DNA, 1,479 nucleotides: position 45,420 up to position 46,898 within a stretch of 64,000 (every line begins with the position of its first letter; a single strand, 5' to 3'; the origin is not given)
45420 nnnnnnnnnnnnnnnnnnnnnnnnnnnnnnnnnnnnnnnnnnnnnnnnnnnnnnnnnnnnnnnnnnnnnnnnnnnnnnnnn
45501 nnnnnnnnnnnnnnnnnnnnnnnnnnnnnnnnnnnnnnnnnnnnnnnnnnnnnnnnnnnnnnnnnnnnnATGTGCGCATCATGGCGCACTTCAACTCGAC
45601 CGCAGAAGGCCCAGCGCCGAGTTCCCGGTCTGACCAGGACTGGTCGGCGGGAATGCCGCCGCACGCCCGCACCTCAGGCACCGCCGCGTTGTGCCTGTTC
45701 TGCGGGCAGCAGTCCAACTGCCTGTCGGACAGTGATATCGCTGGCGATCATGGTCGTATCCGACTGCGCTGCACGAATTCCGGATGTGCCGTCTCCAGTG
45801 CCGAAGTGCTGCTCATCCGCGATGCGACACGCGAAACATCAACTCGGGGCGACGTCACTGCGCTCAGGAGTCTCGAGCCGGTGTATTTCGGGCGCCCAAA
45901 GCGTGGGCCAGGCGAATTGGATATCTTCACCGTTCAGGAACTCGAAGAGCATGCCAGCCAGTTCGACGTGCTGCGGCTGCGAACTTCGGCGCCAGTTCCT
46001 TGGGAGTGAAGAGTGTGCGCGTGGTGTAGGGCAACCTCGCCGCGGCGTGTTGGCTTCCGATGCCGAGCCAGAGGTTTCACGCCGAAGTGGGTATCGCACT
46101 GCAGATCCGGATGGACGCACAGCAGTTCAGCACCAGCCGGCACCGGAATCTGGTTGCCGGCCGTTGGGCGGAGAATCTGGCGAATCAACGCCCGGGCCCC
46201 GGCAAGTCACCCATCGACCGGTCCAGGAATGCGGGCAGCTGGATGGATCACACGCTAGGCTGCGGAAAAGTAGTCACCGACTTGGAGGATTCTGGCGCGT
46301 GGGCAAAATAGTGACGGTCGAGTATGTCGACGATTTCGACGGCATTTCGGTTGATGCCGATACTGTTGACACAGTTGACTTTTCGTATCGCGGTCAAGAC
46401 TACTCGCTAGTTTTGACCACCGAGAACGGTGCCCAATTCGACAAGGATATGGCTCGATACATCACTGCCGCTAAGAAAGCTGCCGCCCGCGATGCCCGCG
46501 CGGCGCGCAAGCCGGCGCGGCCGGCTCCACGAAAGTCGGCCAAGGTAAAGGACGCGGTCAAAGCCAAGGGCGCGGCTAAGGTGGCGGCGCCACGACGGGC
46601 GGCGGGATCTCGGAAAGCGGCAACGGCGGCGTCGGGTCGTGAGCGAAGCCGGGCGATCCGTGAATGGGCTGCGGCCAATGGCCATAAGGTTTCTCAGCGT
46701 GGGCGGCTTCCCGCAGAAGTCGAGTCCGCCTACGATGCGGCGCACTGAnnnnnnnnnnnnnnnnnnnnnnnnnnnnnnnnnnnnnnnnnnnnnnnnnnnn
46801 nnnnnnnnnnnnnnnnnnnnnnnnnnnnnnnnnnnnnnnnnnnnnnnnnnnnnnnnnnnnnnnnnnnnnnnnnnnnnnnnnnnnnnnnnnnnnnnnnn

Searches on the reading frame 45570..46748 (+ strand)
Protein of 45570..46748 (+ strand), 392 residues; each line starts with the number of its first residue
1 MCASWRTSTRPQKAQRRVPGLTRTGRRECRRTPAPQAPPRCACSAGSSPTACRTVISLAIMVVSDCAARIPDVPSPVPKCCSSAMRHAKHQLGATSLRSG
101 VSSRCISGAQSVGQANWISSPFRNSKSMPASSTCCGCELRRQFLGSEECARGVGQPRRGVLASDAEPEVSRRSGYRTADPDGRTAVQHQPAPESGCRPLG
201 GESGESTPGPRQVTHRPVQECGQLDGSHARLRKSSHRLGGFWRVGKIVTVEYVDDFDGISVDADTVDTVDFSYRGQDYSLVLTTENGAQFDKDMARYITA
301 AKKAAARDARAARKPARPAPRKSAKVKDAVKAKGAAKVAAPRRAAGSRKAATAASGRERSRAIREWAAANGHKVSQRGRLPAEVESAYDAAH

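Call 62: search_protein_families(library=pfam, proteins=[window:45570-46748:+], max_evalue=0.001)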
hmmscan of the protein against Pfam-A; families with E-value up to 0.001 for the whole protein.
window:45570-46748:+ (392 aa): 2 families
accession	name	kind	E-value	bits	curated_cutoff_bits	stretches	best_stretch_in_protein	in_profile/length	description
PF23359.1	Lsr2_DNA-bd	-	4.2e-15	55.2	26.9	1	356-391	2-37/37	Lsr2 DNA-binding domain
PF11774.14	Lsr2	-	6.6e-14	51.7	29.6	1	246-304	3-57/58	Lsr2 dimerization domain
